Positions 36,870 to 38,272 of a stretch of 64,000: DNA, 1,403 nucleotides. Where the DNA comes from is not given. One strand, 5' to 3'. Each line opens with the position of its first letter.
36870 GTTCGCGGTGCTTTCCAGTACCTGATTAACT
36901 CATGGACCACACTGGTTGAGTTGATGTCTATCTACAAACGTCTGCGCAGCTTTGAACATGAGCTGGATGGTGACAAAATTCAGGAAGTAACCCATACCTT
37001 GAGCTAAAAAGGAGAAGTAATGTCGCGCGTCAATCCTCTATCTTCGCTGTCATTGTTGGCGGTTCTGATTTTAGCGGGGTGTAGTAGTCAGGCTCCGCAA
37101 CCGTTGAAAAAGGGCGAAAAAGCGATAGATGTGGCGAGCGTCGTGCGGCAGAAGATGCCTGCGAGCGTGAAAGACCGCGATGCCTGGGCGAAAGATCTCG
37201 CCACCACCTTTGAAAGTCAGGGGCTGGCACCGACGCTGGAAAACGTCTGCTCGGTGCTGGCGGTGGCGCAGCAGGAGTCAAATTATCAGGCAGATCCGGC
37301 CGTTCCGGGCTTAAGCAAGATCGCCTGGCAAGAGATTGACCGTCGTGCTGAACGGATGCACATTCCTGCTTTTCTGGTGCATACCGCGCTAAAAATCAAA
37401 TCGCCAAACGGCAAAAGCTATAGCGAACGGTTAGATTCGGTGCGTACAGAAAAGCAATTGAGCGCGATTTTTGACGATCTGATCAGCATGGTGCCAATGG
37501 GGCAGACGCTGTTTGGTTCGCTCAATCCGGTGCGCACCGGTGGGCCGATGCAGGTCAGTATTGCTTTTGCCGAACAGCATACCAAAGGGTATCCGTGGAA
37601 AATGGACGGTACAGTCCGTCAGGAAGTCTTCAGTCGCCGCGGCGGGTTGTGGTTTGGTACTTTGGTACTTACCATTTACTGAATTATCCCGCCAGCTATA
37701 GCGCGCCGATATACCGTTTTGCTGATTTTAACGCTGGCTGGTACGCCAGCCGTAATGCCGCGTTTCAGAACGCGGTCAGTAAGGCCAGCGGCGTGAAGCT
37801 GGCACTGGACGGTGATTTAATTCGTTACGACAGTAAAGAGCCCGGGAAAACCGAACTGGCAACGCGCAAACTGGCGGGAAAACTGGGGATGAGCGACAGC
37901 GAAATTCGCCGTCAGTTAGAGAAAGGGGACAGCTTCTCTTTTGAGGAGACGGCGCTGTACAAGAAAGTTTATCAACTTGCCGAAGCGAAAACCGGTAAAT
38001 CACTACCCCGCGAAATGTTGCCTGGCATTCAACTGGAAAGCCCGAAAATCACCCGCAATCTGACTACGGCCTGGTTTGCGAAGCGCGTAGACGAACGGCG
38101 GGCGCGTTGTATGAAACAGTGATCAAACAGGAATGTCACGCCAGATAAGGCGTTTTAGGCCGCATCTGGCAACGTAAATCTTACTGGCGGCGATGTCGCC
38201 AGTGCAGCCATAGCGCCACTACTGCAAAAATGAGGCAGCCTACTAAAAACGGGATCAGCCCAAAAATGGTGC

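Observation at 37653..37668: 8-bp tandem duplication (tttggtac x2) frameshifts the yaiW lipoprotein gene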

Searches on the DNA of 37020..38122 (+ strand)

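Call 3: search_dna_similar(query=window:37020-38122:+, collection=ecoli_genomes, mode=near, max_rows=40)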
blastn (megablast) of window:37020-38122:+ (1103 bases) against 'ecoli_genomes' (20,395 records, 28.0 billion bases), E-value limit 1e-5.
Records with a match: 5422; places in all: 5422; records where one place covers at least 80% of the query: 5422.
Genomes with a match: 5420 of 5426; with a place that covers at least 80% of the query: 5420. Places per genome that has any: lowest 1, median 1, highest 2. On chromosomes: 5419 places; on plasmids: 3.
Best place of each record, by identity: >=99% 961; 95-99% 4448; 90-95% 13.
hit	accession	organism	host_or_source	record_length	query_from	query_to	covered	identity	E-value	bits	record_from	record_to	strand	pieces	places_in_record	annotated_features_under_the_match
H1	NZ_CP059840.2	Escherichia coli strain E2348/69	Homo sapiens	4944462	1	1103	100%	100.0%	0e+0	2037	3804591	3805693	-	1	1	yaiW: surface-exposed outer membrane lipoprotein YaiW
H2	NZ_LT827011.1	Escherichia coli O127:H6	Homo sapiens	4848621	1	1103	100%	100.0%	0e+0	2037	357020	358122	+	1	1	yaiW: surface-exposed outer membrane lipoprotein YaiW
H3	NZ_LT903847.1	Escherichia coli O127:H6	Homo sapiens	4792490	1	1103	100%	100.0%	0e+0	2037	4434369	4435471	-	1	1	yaiW: surface-exposed outer membrane lipoprotein YaiW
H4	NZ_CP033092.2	Escherichia coli DSM 30083 = JCM 1649 = ATCC 11775 strain ...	-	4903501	1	1103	100%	99.2%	0e+0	1980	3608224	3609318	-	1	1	yaiW: surface-exposed outer membrane lipoprotein YaiW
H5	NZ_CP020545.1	Escherichia coli strain ZJ3920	Homo sapiens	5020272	1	1103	100%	99.2%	0e+0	1980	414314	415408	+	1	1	yaiW: surface-exposed outer membrane lipoprotein YaiW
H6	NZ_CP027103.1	Escherichia coli strain RM14723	dog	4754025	1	1103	100%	99.2%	0e+0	1980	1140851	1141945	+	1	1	yaiW: surface-exposed outer membrane lipoprotein YaiW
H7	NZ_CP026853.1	Escherichia coli strain MS7163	Homo sapiens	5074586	1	1103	100%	99.2%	0e+0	1980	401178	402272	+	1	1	yaiW: surface-exposed outer membrane lipoprotein YaiW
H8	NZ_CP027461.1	Escherichia coli strain 95-3322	missing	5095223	1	1103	100%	99.2%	0e+0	1980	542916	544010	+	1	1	yaiW: surface-exposed outer membrane lipoprotein YaiW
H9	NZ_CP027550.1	Escherichia coli strain 2015C-4136CT1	Homo sapiens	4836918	1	1103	100%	99.2%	0e+0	1980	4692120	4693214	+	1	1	yaiW: surface-exposed outer membrane lipoprotein YaiW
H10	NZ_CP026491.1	Escherichia coli strain HS13-1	Homo sapiens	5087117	1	1103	100%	99.2%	0e+0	1980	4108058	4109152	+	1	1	yaiW: surface-exposed outer membrane lipoprotein YaiW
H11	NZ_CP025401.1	Escherichia coli strain MS8345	Homo sapiens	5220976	1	1103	100%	99.2%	0e+0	1980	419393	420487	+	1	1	yaiW: surface-exposed outer membrane lipoprotein YaiW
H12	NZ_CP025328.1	Escherichia coli strain ExPEC XM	Duck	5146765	1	1103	100%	99.2%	0e+0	1980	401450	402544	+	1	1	yaiW: surface-exposed outer membrane lipoprotein YaiW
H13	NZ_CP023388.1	Escherichia coli strain 1105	canine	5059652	1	1103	100%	99.2%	0e+0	1980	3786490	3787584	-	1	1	yaiW: surface-exposed outer membrane lipoprotein YaiW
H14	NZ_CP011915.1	Escherichia coli strain PSUO2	Gallus gallus domesticus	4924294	1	1103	100%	99.2%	0e+0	1980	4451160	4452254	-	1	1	yaiW: surface-exposed outer membrane lipoprotein YaiW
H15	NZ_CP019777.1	Escherichia coli NU14 strain NU14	Homo sapiens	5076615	1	1103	100%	99.2%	0e+0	1980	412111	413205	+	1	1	yaiW: surface-exposed outer membrane lipoprotein YaiW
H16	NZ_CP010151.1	Escherichia coli strain D8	dog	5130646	1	1103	100%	99.2%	0e+0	1980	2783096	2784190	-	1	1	yaiW: surface-exposed outer membrane lipoprotein YaiW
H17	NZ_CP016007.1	Escherichia coli strain NGF1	Mus musculus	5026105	1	1103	100%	99.2%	0e+0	1980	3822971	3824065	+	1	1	yaiW: surface-exposed outer membrane lipoprotein YaiW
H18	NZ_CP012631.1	Escherichia coli strain SF-173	Homo sapiens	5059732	1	1103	100%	99.2%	0e+0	1980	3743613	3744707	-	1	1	yaiW: surface-exposed outer membrane lipoprotein YaiW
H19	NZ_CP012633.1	Escherichia coli strain SF-166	Homo sapiens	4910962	1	1103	100%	99.2%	0e+0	1980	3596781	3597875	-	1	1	yaiW: surface-exposed outer membrane lipoprotein YaiW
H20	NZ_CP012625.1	Escherichia coli strain SF-468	Homo sapiens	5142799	1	1103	100%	99.2%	0e+0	1980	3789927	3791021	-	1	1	yaiW: surface-exposed outer membrane lipoprotein YaiW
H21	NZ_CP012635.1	Escherichia coli strain SF-088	Homo sapiens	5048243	1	1103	100%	99.2%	0e+0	1980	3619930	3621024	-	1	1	yaiW: surface-exposed outer membrane lipoprotein YaiW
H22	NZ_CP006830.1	Escherichia coli APEC O18 strain APEC O18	chicken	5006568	1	1103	100%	99.2%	0e+0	1980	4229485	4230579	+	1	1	yaiW: surface-exposed outer membrane lipoprotein YaiW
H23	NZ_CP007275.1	Escherichia coli strain O18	-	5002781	1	1103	100%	99.2%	0e+0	1980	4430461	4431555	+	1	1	yaiW: surface-exposed outer membrane lipoprotein YaiW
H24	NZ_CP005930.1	Escherichia coli APEC IMT5155 strain APEC IMT5155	chicken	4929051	1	1103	100%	99.2%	0e+0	1980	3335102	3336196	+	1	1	yaiW: surface-exposed outer membrane lipoprotein YaiW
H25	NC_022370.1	Escherichia coli PMV-1 strain PMV-1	-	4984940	1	1103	100%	99.2%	0e+0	1980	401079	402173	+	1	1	yaiW: surface-exposed outer membrane lipoprotein YaiW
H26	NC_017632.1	Escherichia coli UM146 strain UM146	-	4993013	1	1103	100%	99.2%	0e+0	1980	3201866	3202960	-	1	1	yaiW: surface-exposed outer membrane lipoprotein YaiW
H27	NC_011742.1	Escherichia coli S88 strain S88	-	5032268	1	1103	100%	99.2%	0e+0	1980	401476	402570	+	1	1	yaiW: surface-exposed outer membrane lipoprotein YaiW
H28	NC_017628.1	Escherichia coli IHE3034 strain IHE3034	-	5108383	1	1103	100%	99.2%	0e+0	1980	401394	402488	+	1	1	yaiW: surface-exposed outer membrane lipoprotein YaiW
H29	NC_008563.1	Escherichia coli APEC O1 strain APEC O1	lesion site (lung) of a dead turkey ...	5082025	1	1103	100%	99.2%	0e+0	1980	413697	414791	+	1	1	yaiW: surface-exposed outer membrane lipoprotein YaiW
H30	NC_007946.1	Escherichia coli UTI89 strain UTI89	-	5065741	1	1103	100%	99.2%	0e+0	1980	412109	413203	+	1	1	yaiW: surface-exposed outer membrane lipoprotein YaiW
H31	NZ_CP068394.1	Escherichia coli strain M-17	medicine "BIOFLOR"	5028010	1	1103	100%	99.2%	0e+0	1980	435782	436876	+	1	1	yaiW: surface-exposed outer membrane lipoprotein YaiW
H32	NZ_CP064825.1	Escherichia coli UTI89 strain UTI89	Homo sapiens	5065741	1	1103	100%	99.2%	0e+0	1980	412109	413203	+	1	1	yaiW: surface-exposed outer membrane lipoprotein YaiW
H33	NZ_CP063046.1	Escherichia coli strain KC-Dl-1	Delphinapterus leucas (Beluga whale)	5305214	1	1103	100%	99.2%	0e+0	1980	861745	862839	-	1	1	yaiW: surface-exposed outer membrane lipoprotein YaiW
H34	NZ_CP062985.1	Escherichia coli UTI89 strain UTI89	Homo sapiens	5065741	1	1103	100%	99.2%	0e+0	1980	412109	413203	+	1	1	yaiW: surface-exposed outer membrane lipoprotein YaiW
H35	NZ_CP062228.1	Escherichia coli strain UTI89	Homo sapiens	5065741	1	1103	100%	99.2%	0e+0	1980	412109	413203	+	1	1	yaiW: surface-exposed outer membrane lipoprotein YaiW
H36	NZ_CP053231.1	Escherichia coli strain SCU-306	Homo sapiens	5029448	1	1103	100%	99.2%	0e+0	1980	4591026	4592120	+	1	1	yaiW: surface-exposed outer membrane lipoprotein YaiW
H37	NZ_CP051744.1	Escherichia coli strain SCU-484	Homo sapiens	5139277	1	1103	100%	99.2%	0e+0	1980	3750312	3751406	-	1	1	yaiW: surface-exposed outer membrane lipoprotein YaiW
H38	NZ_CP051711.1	Escherichia coli strain SCU-123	Homo sapiens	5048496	1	1103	100%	99.2%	0e+0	1980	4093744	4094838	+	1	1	yaiW: surface-exposed outer membrane lipoprotein YaiW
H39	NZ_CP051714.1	Escherichia coli strain SCU-122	Homo sapiens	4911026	1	1103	100%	99.2%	0e+0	1980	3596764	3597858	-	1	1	yaiW: surface-exposed outer membrane lipoprotein YaiW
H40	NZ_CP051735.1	Escherichia coli strain SCU-108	Homo sapiens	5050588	1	1103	100%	99.2%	0e+0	1980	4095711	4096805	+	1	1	yaiW: surface-exposed outer membrane lipoprotein YaiW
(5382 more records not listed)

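Call 5: get_annotated_region(hit=H2, flank=3000)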
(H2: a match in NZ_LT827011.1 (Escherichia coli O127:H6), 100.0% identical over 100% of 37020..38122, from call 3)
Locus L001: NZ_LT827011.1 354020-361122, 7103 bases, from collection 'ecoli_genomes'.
description: Escherichia coli O127:H6 isolate EPEC E2348/69 variety 2 chromosome 1, complete sequence
organism: Escherichia coli O127:H6 (NCBI taxid 168807)
replicon: chromosome; assembly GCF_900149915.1
host: Homo sapiens; source: Sanger Centre via Imperial College; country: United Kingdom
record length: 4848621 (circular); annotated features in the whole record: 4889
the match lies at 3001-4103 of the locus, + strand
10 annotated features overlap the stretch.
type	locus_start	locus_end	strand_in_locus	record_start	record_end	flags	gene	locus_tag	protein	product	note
CDS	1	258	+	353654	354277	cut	iprA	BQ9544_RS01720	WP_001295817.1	hydrogen peroxide resistance inhibitor IprA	-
CDS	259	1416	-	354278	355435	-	ampH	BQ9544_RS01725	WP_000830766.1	D-alanyl-D-alanine-carboxypeptidase/endopeptidase AmpH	-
CDS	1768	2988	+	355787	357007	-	sbmA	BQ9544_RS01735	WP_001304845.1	peptide antibiotic transporter SbmA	-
CDS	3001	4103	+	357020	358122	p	yaiW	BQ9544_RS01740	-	surface-exposed outer membrane lipoprotein YaiW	frameshifted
CDS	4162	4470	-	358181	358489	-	yaiY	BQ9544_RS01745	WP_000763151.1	YaiY family protein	-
CDS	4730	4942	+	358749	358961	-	yaiZ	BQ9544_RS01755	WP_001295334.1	DUF2754 domain-containing protein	-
CDS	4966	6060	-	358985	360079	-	ddlA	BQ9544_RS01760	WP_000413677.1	D-alanine--D-alanine ligase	-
CDS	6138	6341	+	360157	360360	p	-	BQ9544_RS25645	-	hypothetical protein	internal stop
CDS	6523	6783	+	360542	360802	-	iraP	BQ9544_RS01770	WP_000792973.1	anti-adapter protein IraP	-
CDS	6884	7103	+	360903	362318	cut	phoA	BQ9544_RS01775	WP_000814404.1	alkaline phosphatase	-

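Call 6: get_annotated_region(hit=H1, flank=1500)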
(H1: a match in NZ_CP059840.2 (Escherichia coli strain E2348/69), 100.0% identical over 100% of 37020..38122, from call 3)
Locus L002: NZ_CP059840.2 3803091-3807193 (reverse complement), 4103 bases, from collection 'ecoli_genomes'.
description: Escherichia coli strain E2348/69 chromosome, complete genome
organism: Escherichia coli strain E2348/69 (NCBI taxid 562)
replicon: chromosome; assembly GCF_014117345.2
host: Homo sapiens; source: stool; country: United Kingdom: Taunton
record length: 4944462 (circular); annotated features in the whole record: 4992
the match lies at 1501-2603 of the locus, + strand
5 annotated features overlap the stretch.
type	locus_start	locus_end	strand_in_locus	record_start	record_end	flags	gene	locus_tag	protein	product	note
CDS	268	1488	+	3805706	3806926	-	sbmA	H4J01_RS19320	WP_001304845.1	peptide antibiotic transporter SbmA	-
CDS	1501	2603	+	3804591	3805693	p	yaiW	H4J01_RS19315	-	surface-exposed outer membrane lipoprotein YaiW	frameshifted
CDS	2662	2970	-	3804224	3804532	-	yaiY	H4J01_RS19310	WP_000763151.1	YaiY family protein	-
CDS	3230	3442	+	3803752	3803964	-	yaiZ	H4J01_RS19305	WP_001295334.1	DUF2754 domain-containing protein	-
CDS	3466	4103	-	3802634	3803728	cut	ddlA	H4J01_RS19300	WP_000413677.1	D-alanine--D-alanine ligase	-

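Call 7: get_annotated_region(hit=H3, flank=1500)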
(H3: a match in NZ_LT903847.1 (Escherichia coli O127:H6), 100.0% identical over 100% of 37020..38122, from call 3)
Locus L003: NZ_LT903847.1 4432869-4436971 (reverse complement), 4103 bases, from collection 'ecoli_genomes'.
description: Escherichia coli O127:H6 isolate EPEC1 chromosome 1, complete sequence
organism: Escherichia coli O127:H6 (NCBI taxid 168807)
replicon: chromosome; assembly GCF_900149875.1
host: Homo sapiens; source: Artificial construct derived from EPEC E2348/69 variety 2; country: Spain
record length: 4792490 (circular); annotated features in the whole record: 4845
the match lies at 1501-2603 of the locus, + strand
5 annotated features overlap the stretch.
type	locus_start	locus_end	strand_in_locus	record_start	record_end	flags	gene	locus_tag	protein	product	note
CDS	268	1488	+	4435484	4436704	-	sbmA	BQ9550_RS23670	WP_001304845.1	peptide antibiotic transporter SbmA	-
CDS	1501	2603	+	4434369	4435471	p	yaiW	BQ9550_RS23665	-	surface-exposed outer membrane lipoprotein YaiW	frameshifted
CDS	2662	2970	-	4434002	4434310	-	yaiY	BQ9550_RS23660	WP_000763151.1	YaiY family protein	-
CDS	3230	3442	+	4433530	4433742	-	yaiZ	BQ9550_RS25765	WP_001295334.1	DUF2754 domain-containing protein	-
CDS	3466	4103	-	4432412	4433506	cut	ddlA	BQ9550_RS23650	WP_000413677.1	D-alanine--D-alanine ligase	-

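Call 8: search_dna_similar(query=window:37631-37690:+, collection=ecoli_genomes, mode=near, max_rows=30)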
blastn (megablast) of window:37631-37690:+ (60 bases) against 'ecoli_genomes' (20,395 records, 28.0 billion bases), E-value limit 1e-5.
Records with a match: 5398; places in all: 5398; records where one place covers at least 80% of the query: 4613.
Genomes with a match: 5396 of 5426; with a place that covers at least 80% of the query: 4611. Places per genome that has any: lowest 1, median 1, highest 2. On chromosomes: 5395 places; on plasmids: 3.
Best place of each record, by identity: >=99% 788; 80-90% 4610.
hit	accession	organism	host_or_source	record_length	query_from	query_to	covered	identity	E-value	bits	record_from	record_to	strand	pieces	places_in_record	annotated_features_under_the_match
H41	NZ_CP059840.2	Escherichia coli strain E2348/69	Homo sapiens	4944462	1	60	100%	100.0%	2e-22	111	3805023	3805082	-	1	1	yaiW: surface-exposed outer membrane lipoprotein YaiW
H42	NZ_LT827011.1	Escherichia coli O127:H6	Homo sapiens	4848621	1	60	100%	100.0%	2e-22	111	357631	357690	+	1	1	yaiW: surface-exposed outer membrane lipoprotein YaiW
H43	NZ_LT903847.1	Escherichia coli O127:H6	Homo sapiens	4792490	1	60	100%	100.0%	2e-22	111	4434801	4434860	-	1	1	yaiW: surface-exposed outer membrane lipoprotein YaiW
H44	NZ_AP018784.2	Escherichia coli strain SK1144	-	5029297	1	60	100%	86.7%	7e-7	60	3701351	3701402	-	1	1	yaiW: surface-exposed outer membrane lipoprotein YaiW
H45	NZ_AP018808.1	Escherichia coli strain E2865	Bos taurus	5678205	1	60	100%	86.7%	7e-7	60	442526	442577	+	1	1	yaiW: surface-exposed outer membrane lipoprotein YaiW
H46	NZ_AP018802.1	Escherichia coli strain E2863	Bos taurus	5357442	1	60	100%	86.7%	7e-7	60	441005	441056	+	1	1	yaiW: surface-exposed outer membrane lipoprotein YaiW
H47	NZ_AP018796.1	Escherichia coli strain E2855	Bos taurus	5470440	1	60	100%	86.7%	7e-7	60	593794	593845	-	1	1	yaiW: surface-exposed outer membrane lipoprotein YaiW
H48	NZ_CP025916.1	Escherichia coli strain 120899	Homo sapiens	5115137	1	60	100%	86.7%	7e-7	60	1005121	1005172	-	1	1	yaiW: surface-exposed outer membrane lipoprotein YaiW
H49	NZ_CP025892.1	Escherichia coli strain 503025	Homo sapiens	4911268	1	60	100%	86.7%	7e-7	60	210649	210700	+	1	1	yaiW: surface-exposed outer membrane lipoprotein YaiW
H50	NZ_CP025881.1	Escherichia coli strain 503440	Homo sapiens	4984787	1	60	100%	86.7%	7e-7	60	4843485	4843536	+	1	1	yaiW: surface-exposed outer membrane lipoprotein YaiW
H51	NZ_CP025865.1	Escherichia coli strain 504211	Homo sapiens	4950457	1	60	100%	86.7%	7e-7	60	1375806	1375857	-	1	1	yaiW: surface-exposed outer membrane lipoprotein YaiW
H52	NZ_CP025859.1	Escherichia coli strain 504239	Homo sapiens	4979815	1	60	100%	86.7%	7e-7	60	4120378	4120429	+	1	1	yaiW: surface-exposed outer membrane lipoprotein YaiW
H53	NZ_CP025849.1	Escherichia coli strain 600468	Homo sapiens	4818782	1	60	100%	86.7%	7e-7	60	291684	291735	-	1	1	yaiW: surface-exposed outer membrane lipoprotein YaiW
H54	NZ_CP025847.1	Escherichia coli strain 602354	Homo sapiens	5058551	1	60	100%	86.7%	7e-7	60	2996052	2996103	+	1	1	yaiW: surface-exposed outer membrane lipoprotein YaiW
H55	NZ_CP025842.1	Escherichia coli strain 720632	Homo sapiens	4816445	1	60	100%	86.7%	7e-7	60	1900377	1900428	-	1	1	yaiW: surface-exposed outer membrane lipoprotein YaiW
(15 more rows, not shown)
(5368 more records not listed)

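Call 10: get_annotated_region(hit=H30, flank=1500)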
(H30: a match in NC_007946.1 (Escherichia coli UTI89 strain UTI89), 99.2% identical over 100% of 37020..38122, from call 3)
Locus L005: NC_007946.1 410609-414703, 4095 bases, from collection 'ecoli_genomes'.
description: Escherichia coli UTI89, complete sequence
organism: Escherichia coli UTI89 strain UTI89 (NCBI taxid 364106)
replicon: chromosome; assembly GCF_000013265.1
host: -; source: -; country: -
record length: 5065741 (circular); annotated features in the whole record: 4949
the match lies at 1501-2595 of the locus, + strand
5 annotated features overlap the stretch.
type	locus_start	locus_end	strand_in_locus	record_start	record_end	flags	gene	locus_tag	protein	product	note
CDS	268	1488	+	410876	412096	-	sbmA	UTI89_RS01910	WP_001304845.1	peptide antibiotic transporter SbmA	-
CDS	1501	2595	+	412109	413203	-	yaiW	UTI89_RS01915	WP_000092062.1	surface-exposed outer membrane lipoprotein YaiW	-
CDS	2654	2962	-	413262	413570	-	yaiY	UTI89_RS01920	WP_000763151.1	YaiY family protein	-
CDS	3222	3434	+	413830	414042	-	yaiZ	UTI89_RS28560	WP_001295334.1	DUF2754 domain-containing protein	-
CDS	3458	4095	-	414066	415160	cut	ddlA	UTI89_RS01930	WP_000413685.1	D-alanine--D-alanine ligase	-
